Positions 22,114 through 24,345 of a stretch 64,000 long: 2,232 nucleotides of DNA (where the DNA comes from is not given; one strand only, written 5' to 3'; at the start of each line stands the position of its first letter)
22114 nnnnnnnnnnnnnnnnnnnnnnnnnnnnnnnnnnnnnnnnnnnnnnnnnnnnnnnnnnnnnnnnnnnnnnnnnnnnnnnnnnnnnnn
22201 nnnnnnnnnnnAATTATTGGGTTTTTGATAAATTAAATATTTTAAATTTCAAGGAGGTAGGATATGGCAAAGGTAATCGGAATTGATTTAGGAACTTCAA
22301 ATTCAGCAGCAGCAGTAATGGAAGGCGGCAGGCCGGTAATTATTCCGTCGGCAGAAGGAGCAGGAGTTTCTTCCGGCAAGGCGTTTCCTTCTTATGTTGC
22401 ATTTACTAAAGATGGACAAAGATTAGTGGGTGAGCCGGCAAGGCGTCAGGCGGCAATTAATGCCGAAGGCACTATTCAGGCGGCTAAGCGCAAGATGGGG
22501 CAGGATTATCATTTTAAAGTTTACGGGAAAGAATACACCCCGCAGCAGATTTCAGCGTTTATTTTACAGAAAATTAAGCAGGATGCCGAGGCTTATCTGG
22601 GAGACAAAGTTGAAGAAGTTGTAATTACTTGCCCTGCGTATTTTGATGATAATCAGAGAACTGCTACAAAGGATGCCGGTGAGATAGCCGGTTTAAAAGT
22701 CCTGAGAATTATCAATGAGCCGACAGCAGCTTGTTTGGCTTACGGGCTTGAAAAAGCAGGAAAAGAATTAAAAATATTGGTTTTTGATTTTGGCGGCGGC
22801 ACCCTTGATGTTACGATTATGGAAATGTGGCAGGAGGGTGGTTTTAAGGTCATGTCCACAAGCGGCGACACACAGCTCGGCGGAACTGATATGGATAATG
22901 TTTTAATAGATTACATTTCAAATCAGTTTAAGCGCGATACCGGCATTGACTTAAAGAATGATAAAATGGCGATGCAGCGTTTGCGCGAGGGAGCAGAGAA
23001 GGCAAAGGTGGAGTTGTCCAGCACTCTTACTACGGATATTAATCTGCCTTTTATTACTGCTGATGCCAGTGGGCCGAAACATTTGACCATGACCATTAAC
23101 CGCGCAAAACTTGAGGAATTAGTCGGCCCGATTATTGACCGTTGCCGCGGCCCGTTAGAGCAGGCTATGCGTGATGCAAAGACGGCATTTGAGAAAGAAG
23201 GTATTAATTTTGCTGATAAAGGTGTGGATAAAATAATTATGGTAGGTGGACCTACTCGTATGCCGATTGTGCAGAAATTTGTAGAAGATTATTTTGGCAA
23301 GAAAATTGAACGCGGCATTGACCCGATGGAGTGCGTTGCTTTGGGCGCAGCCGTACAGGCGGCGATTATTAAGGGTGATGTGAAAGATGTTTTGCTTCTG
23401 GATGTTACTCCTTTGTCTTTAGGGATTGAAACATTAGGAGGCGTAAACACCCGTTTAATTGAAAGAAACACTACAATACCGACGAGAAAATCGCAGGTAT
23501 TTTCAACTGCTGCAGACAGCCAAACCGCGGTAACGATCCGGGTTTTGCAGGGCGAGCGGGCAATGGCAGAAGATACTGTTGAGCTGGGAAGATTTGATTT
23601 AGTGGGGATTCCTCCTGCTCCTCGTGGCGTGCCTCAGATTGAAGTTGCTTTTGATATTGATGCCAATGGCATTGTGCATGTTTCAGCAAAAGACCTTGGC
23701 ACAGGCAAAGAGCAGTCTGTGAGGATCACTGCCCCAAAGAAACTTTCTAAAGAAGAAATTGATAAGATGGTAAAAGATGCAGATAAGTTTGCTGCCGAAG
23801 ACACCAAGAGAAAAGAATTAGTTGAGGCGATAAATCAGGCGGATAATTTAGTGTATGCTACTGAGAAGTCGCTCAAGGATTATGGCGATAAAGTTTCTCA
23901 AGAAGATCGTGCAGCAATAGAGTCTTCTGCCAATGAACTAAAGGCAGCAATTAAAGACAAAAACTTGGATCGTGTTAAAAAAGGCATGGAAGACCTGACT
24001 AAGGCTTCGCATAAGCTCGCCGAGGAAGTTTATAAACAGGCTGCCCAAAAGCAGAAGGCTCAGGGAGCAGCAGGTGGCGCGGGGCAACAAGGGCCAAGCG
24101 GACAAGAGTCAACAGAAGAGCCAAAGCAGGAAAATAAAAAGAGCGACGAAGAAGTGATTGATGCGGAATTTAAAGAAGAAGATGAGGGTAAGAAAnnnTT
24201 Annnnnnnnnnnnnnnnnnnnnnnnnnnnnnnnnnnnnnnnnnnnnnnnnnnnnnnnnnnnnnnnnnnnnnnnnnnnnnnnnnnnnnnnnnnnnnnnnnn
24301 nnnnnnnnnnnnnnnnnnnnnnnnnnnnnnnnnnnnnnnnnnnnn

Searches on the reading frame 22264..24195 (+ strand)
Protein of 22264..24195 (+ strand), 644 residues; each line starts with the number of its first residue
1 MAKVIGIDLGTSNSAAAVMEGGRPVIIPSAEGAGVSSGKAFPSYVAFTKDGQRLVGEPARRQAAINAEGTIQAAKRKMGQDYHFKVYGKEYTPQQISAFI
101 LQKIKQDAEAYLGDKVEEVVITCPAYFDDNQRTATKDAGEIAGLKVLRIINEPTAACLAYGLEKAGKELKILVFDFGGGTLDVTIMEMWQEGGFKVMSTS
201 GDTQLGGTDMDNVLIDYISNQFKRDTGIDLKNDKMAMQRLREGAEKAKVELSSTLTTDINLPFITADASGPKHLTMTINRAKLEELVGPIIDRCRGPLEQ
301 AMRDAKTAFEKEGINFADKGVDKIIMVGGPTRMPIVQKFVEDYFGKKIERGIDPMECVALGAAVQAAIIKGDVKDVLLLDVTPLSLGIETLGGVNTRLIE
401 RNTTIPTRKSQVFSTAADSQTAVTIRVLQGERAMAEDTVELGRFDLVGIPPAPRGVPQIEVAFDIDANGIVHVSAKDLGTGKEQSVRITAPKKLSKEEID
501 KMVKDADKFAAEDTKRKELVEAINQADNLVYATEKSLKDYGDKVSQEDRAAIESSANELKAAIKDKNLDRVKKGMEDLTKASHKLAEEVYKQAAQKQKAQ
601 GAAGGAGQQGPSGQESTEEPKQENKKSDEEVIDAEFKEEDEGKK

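Call 62: search_protein_families(library=pfam, proteins=[window:22264-24195:+], max_evalue=0.001)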
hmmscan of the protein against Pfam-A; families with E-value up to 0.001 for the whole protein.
window:22264-24195:+ (644 aa): 3 families
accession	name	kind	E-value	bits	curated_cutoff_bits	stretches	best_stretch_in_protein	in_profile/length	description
PF00012.26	HSP70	-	8.9e-221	734.7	20.6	1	4-590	1-598/599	Hsp70 protein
PF06723.19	MreB_Mbl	-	2.8e-15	56.4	27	1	5-364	4-317/327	MreB/Mbl protein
PF02782.22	FGGY_C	-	5.9e-05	23.4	27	1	307-368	140-196/198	FGGY family of carbohydrate kinases, C-terminal domain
